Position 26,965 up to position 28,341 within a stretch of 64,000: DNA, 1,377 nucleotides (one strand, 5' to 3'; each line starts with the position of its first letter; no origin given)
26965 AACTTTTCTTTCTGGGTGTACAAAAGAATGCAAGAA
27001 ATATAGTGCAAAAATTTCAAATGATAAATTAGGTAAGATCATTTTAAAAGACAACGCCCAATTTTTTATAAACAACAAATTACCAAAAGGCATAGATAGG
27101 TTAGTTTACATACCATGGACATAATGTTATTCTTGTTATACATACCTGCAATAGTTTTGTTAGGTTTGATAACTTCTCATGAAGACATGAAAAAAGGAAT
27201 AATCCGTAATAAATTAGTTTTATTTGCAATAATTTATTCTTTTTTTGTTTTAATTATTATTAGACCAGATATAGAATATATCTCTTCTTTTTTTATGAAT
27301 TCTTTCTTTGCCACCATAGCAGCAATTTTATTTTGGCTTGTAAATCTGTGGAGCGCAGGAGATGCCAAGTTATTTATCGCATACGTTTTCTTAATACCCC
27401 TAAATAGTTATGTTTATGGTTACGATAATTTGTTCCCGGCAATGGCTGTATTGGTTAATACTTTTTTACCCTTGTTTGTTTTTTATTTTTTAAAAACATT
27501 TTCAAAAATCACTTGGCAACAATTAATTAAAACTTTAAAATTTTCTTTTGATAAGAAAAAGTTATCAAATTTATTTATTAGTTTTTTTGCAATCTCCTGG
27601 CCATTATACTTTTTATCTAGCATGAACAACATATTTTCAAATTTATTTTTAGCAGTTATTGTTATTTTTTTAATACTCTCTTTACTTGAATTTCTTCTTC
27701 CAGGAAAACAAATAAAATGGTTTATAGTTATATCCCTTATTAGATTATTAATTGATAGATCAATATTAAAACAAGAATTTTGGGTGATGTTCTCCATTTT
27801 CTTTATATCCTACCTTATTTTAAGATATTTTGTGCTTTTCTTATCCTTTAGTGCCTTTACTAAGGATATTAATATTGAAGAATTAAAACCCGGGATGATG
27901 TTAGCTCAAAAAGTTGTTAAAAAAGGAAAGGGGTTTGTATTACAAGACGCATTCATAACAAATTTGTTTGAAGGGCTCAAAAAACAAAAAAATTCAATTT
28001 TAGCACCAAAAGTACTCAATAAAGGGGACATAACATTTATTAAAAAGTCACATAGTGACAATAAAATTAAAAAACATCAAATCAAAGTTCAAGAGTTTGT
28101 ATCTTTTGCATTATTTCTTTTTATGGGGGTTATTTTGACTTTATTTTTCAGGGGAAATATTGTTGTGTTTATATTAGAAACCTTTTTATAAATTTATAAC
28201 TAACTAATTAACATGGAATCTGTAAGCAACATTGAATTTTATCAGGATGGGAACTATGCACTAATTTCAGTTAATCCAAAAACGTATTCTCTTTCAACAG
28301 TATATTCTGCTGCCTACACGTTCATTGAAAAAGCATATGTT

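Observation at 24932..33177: Compact island combining a U32 pair, an A24 prepilin peptidase, HxsD-like paralogs, two radical-SAM/SPASM enzymes, a His-tailed peptide and a HemN-like radical SAM: a possible archaeal HXS-type peptide-maturation system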

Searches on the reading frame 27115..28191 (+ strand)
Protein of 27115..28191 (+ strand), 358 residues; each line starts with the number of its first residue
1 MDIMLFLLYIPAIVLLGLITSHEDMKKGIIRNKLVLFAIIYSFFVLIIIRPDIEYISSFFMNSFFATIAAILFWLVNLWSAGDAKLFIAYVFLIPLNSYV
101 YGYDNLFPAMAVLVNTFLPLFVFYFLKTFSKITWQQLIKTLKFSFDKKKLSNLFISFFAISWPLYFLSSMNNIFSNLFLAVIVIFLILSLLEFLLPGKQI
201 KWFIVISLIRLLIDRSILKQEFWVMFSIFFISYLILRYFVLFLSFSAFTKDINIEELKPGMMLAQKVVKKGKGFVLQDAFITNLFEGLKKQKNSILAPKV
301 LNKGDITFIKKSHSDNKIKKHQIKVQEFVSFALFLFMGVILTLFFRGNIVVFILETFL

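Call 3: search_protein_families(library=pfam, proteins=[window:27115-28191:+], max_evalue=0.1)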
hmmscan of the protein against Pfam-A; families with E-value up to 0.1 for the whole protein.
window:27115-28191:+ (358 aa): 1 family
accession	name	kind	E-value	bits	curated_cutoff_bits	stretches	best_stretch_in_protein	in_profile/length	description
PF06819.16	Arc_PepC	-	0.0004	21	23.4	1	235-319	11-105/110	Archaeal Peptidase A24 C-terminal Domain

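Call 4: search_protein_families(library=ncbifam, proteins=[window:27115-28191:+], max_evalue=0.1)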
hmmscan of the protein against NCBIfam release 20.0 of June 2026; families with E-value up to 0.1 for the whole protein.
window:27115-28191:+ (358 aa): 0 families

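Call 31: search_solved_structures(query=A2, max_evalue=1, show_alignments=1)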
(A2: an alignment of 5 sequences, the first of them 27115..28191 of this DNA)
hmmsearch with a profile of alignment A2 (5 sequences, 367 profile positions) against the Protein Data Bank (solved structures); distinct sequences matched with E-value up to 1: 0.

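Call 37: find_related_loci(query=A2, collection=genome_contigs, flank=10000)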
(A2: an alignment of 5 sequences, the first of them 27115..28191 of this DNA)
Query A2 (358 aa) in genome_contigs; peptide patterns used: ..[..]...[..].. (x = any residue, [..] = any of these).
107 stretches matched a pattern; 97 encode a relative of the query (tblastn E <= 1e-3); the best 80 are kept; 80 distinct loci.
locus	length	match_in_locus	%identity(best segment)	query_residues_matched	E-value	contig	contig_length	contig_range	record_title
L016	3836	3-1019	54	30-357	7e-106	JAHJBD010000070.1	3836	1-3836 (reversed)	MAG: Nanoarchaeota archaeon isolate Modern_marine.mb.241 Modern_marine.mb.241_k141_988441, whole genome shotgun sequence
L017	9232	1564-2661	34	10-358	2e-58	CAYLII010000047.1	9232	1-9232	MAG TPA_asm: uncultured Methanosarcinales archaeon isolate SRP319275_co4_10 genome assembly, contig: NODE_4975_length_92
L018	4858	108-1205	34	1-357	3e-55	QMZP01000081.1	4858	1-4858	MAG: Candidatus Aenigmatarchaeota archaeon isolate B8_G16 B8_Guay16_scaffold_19753, whole genome shotgun sequence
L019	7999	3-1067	35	4-353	1e-50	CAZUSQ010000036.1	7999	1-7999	MAG TPA_asm: uncultured Methanosarcinales archaeon isolate SRP269290_co1_892 genome assembly, contig: NODE_15155_length_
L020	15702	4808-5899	37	11-358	4e-50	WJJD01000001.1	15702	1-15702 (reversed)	MAG: Candidatus Woesearchaeota archaeon isolate Bin_274 k141_592, whole genome shotgun sequence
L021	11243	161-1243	35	7-353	3e-49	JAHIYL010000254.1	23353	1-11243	MAG: Nanoarchaeota archaeon isolate Modern_marine.mb.116 Modern_marine.mb.116_k141_2238010, whole genome shotgun sequenc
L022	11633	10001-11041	37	9-349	3e-49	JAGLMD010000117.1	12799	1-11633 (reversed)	MAG: Nanoarchaeota archaeon isolate RS_5_44 ROV157_5.bin.44.fa_117, whole genome shotgun sequence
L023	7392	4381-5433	34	7-348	2e-48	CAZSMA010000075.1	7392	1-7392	MAG TPA_asm: uncultured Methanosarcinales archaeon isolate SRP256446_co1_47 genome assembly, contig: NODE_6212_length_73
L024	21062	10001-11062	32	9-348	1e-48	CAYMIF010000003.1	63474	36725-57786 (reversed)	MAG TPA_asm: uncultured Methanosarcinales archaeon isolate SRP141376_co4_74 genome assembly, contig: NODE_807_length_634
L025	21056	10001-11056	34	16-349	2e-48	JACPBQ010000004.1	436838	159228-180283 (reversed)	MAG: Candidatus Woesearchaeota archaeon isolate NC_groundwater_261_Ag_S-0.2um_40_15 S5_GD2017_2_S2_scaffold_59, whole ge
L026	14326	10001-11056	30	9-351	6e-47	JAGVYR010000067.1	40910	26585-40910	Candidatus Woesearchaeota archaeon isolate RIFCSPHIGHO2_02_FULL_44_15 rifcsphigho2_02_scaffold_1097, whole genome shotgu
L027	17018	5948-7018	31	8-354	1e-46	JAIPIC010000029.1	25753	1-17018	MAG: Candidatus Woesearchaeota archaeon isolate Tobar13.5m-G65 Tobar13-5m-C2120, whole genome shotgun sequence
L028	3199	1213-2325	30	3-358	4e-46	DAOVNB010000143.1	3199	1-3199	MAG TPA_asm: archaeon isolate CSMAG_1486 CSMAG_1486_k141_111938_length_3199_cov_12.9372, whole genome shotgun sequence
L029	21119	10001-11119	33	4-358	8e-46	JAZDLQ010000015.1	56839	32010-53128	MAG: archaeon isolate MEGAHIT-group-0.609 k141_13936051, whole genome shotgun sequence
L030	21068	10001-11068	34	13-353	1e-45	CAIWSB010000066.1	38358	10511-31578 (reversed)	uncultured Candidatus Woesearchaeota archaeon isolate AlinenSediments_bin-3794 genome assembly, contig: bin-3794:066/116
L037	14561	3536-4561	36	17-355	2e-43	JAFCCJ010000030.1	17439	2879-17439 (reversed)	MAG: Candidatus Iainarchaeum archaeon isolate AB_3033_Bin_152 AB_3033_Bin_152_scaffold_5030, whole genome shotgun sequen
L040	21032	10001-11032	34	6-352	2e-42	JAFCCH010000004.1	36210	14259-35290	MAG: Thaumarchaeota archaeon isolate AB_1215_Bin_64 AB_1215_Bin_64.fna_scaffold_1353, whole genome shotgun sequence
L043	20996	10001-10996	33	6-339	5e-42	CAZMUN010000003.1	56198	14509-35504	MAG TPA_asm: uncultured archaeon isolate SRP141376_co2_350 genome assembly, contig: NODE_1415_length_56198_cov_6.056801,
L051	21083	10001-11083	29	7-353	9e-40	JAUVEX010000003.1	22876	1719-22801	MAG: archaeon isolate CSMAG_334 CSMAG_334_k141_1704299_length_22876_cov_10.9903, whole genome shotgun sequence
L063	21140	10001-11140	32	9-351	7e-36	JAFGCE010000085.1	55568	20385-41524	MAG: Candidatus Woesearchaeota archaeon isolate Zod_Metabat.1084 k87_14924836, whole genome shotgun sequence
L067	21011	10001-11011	31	17-353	8e-34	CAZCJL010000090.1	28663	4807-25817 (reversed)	MAG TPA_asm: uncultured Cytophagia bacterium isolate SRP141376_co4_213 genome assembly, contig: NODE_2985_length_28663_c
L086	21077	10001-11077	37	7-353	1e-62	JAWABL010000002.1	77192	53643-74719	MAG: Candidatus Woesearchaeota archaeon isolate JZ-4_201808_bins_108 JZ-4_201808_bins_108_scaffold_2, whole genome shotg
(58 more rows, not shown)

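Call 41: find_homologous_proteins(query=window:27115-28191:+, max_evalue=0.00001)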
Query window:27115-28191:+ (358 aa): 40 proteins with E <= 0.00001 among 7167 candidates.
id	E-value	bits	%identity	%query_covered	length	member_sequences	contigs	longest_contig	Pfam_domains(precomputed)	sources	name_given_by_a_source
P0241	1.7e-214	730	100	99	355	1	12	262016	-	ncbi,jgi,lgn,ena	jgi:archaeal preflagellin peptidase FlaK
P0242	8.1e-192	655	93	99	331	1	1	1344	-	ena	-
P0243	4.0e-122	426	60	98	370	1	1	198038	PF06819.17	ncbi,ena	-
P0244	1.9e-96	342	53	91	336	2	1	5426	-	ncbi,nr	ncbi:MAG: hypothetical protein KJ922_03765, partial [Nanoarchaeota archaeon]|nr:hypothetical protein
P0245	2.8e-50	190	37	100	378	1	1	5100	PF06819.17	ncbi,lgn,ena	-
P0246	9.8e-48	181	34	97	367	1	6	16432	-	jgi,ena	-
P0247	7.3e-46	175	34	95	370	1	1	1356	PF06819.17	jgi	jgi:hypothetical protein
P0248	1.3e-45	175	35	100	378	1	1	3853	PF06819.17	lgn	-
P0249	1.2e-41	161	29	97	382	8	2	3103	PF01478.24,PF06819.17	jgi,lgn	jgi:prepilin signal peptidase PulO-like enzyme (type II secretory pathway)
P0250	5.4e-40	156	35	96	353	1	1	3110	PF01478.24,PF06819.17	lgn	-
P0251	7.8e-40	156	29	94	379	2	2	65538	PF01478.24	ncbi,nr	ncbi:MAG: hypothetical protein QF415_10570 [Candidatus Undinarchaeales archaeon]|nr:hypothetical pro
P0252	8.7e-40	155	31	95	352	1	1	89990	PF01478.24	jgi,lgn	jgi:Flp pilus assembly protein protease CpaA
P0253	9.3e-38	149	34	95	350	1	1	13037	PF01478.24,PF06819.17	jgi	-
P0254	1.6e-37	148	32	97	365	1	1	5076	PF06819.17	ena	-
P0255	3.0e-37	147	31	94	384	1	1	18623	PF06819.17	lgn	-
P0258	8.0e-36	142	29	96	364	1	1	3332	PF01478.24,PF06819.17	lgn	-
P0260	1.3e-35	142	31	93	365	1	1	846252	PF01478.24,PF06819.17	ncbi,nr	ncbi:MAG: hypothetical protein JSV39_03255 [Candidatus Aenigmatarchaeota archaeon]|nr:MAG: hypotheti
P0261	3.5e-35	140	31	95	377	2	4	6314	PF01478.24,PF06819.17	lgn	-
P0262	1.2e-34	138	35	93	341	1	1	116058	PF01478.24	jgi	jgi:Flp pilus assembly protein protease CpaA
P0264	1.4e-34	138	30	98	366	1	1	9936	PF01478.24,PF06819.17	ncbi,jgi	jgi:Flp pilus assembly protein protease CpaA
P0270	1.2e-23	102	28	78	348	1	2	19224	PF01478.24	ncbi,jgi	-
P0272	1.6e-22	99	38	54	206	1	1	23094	PF01478.24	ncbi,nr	ncbi:MAG: hypothetical protein ISS23_02840, partial [Nanoarchaeota archaeon]|nr:hypothetical protein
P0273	2.2e-21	95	28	96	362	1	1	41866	PF01478.24,PF06819.17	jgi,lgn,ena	-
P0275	5.1e-12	64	36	33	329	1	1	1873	PF01478.24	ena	-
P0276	7.8e-10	57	27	97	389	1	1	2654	PF01478.24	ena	-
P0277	1.3e-9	56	33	54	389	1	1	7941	PF01478.24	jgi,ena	-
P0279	2.4e-7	49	34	41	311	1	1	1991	PF01478.24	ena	-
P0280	2.9e-6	45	35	41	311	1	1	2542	PF01478.24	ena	-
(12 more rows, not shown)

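Call 44: search_protein_families(library=pfam, alignment_id=A5, max_evalue=0.01)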
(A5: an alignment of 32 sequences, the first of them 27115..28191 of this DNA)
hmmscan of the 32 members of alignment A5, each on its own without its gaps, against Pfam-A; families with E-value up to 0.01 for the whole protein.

A. member 1, window:27115-28191:+ (358 aa): 1 family
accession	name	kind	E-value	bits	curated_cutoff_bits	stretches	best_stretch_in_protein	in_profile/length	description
PF06819.16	Arc_PepC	-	0.0004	21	23.4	1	235-319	11-105/110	Archaeal Peptidase A24 C-terminal Domain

B. families by the number of members that match (of 32 scanned): 3 families
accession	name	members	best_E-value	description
PF06819.16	Arc_PepC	28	6.4e-10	Archaeal Peptidase A24 C-terminal Domain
PF01478.23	Peptidase_A24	27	1.1e-08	Type IV leader peptidase family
PF06847.16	Arc_PepC_II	2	8.8e-05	Archaeal Peptidase A24 C-terminus Type II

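Call 51: predict_structure(alignment_id=A5)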
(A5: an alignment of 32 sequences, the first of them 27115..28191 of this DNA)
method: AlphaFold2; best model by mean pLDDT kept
length: 358 residues; sequences in the alignment: 32
mean_pLDDT: 88.8   pTM: 0.83
mean pLDDT of the five models: 88.8, 88.7, 88.1, 87.8, 86.7
residues with pLDDT >= 90: 198; 70-90: 144; 50-70: 16; < 50: 0
segments of 3 or more residues with pLDDT < 50: none
pLDDT, mean of each block of 10 residues (from residue 1): 88 97 90 97 94 93 94 83 96 92 84 92 89 87 88 92 81 74 83 85 94 92 89 84 85 95 91 88 62 82 95 95 92 96 91 83
secondary structure, 60 per line:
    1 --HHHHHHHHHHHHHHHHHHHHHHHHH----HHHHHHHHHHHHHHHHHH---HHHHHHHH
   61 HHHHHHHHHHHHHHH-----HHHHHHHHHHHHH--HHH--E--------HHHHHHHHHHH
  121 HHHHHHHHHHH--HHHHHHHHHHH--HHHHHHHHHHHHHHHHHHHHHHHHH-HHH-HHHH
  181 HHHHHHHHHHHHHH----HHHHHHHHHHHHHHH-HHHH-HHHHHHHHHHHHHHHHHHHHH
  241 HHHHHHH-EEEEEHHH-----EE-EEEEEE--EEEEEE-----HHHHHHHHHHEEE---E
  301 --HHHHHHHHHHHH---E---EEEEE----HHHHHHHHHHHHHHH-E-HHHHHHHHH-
elements in order: H3-27 H32-49 H53-75 H81-93 H110-131 H134-144 H147-171 H177-194 H199-213 H215-218 H220-247 E249-253 E265-270 E273-278 H284-293 E294-296 H303-314 E322-326 H331-345 H349-357

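Call 53: search_protein_families(library=pfam, proteins=[L037:10712-11641:+, L040:18714-19520:+, L043:17535-18332:+, L037:9789-10859:+, L043:14350-15048:-], max_evalue=0.05)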
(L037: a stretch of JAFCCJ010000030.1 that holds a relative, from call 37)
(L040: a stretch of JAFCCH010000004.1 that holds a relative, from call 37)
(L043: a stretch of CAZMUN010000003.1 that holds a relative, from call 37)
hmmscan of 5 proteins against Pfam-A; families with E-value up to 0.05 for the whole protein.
L037:10712-11641:+ (310 aa): 0 families

L040:18714-19520:+ (269 aa): 0 families

L043:17535-18332:+ (266 aa): 0 families

L037:9789-10859:+ (357 aa): 1 family
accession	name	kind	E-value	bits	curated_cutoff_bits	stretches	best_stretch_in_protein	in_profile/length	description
PF01136.24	Peptidase_U32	-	8.8e-36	123.8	22.4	1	118-341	3-221/233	Peptidase family U32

L043:14350-15048:- (233 aa): 0 families

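Call 54: fold_search(model_id=the predicted structure, library=pdb)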
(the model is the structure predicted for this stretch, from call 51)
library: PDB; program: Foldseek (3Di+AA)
matches with E <= 10: 23; with E <= 0.001: 0
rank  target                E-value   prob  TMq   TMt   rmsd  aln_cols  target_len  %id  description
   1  8fmv_C                1.1e+00  0.08  0.17  0.12  19.3       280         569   12  Heterodimeric ABC transporter BmrCD in the inward-facing conformation bound to substrate and ATP: BmrCD_IF-2HT/ATP (released 2023-11-15)
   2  9cus_C                1.2e+00  0.02  0.11  0.08  31.4       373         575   12  BmrCD in the outward-facing conformation bound to Hoechsts (released 2025-08-13)
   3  3s0x_A                1.9e+00  0.57  0.29  0.44   4.0       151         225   18  The crystal structure of GxGD membrane protease FlaK (released 2011-07-20)
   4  5mkk_B                2.5e+00  0.01  0.10  0.07  29.6       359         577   12  Crystal structure of the heterodimeric ABC transporter TmrAB, a homolog of the antigen translocation complex TAP (released 2017-01-18)
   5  6ran_B                3.4e+00  0.01  0.09  0.07  31.1       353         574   13  Heterodimeric ABC exporter TmrAB in inward-facing wide conformation (released 2019-07-31)
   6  9f63                  3.6e+00  0.03  0.11  0.09  27.7       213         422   14  Crystal structure of Saccharomyces cerevisiae pH nine-sensitive protein 1 (PNS1) (released 2024-05-15)
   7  5e1j                  4.2e+00  0.01  0.11  0.07  27.7       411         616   13  Structure of voltage-gated two-pore channel TPC1 from Arabidopsis thaliana (released 2015-12-16)
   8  8u75_A                4.9e+00  0.01  0.13  0.07  23.1       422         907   12  R399A mutant of sea urchin SLC9C1 at pH 6 in Na+ - Compressed state (released 2025-03-26)
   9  7m33_C                5.2e+00  0.02  0.16  0.11  19.5       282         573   12  The structure of Bacillus subtilis BmrCD in the inward-facing conformation bound to Hoechst-33342 and ATP (released 2022-01-05)
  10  4oiq_D                6.7e+00  0.10  0.13  0.03   7.9        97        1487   12  Crystal structure of Thermus thermophilus transcription initiation complex soaked with GE23077 and rifampicin (released 2014-05-07)
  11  2jxo_MODEL_1_A        6.7e+00  0.02  0.07  0.21  12.7        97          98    8  Structure of the second PDZ domain of NHERF-1 (released 2008-12-09)
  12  8px9_B                6.7e+00  0.01  0.12  0.09  30.4       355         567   15  Structure of the antibacterial peptide ABC transporter McjD, solved at wavelength 2.75 A (released 2023-10-25)
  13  6raf_B                7.5e+00  0.01  0.14  0.10  29.0       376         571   11  Heterodimeric ABC exporter TmrAB in inward-facing narrow conformation under turnover conditions (released 2019-07-31)
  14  4pl0_B                7.5e+00  0.01  0.12  0.09  30.5       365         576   14  Crystal structure of the antibacterial peptide ABC transporter McjD in an outward occluded state (released 2014-06-18)
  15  4uu6                  7.9e+00  0.02  0.08  0.24  11.2        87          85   13  CRYSTAL STRUCTURE OF THE PDZ DOMAIN OF PALS1 (released 2015-01-14)
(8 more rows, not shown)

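Call 65: search_protein_families(library=padloc, proteins=[window:27115-28191:+], max_evalue=0.001)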
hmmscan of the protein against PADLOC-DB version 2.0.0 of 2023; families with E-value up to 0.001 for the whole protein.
window:27115-28191:+ (358 aa): 0 families

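Call 96: find_related_loci(query=A2, collection=viral_contigs, flank=8000)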
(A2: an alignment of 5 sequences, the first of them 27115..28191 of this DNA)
Query A2 (358 aa) in viral_contigs; peptide patterns used: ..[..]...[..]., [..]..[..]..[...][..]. (x = any residue, [..] = any of these).
13 stretches matched a pattern, but none encodes a relative of the query by tblastn (E <= 1e-3).
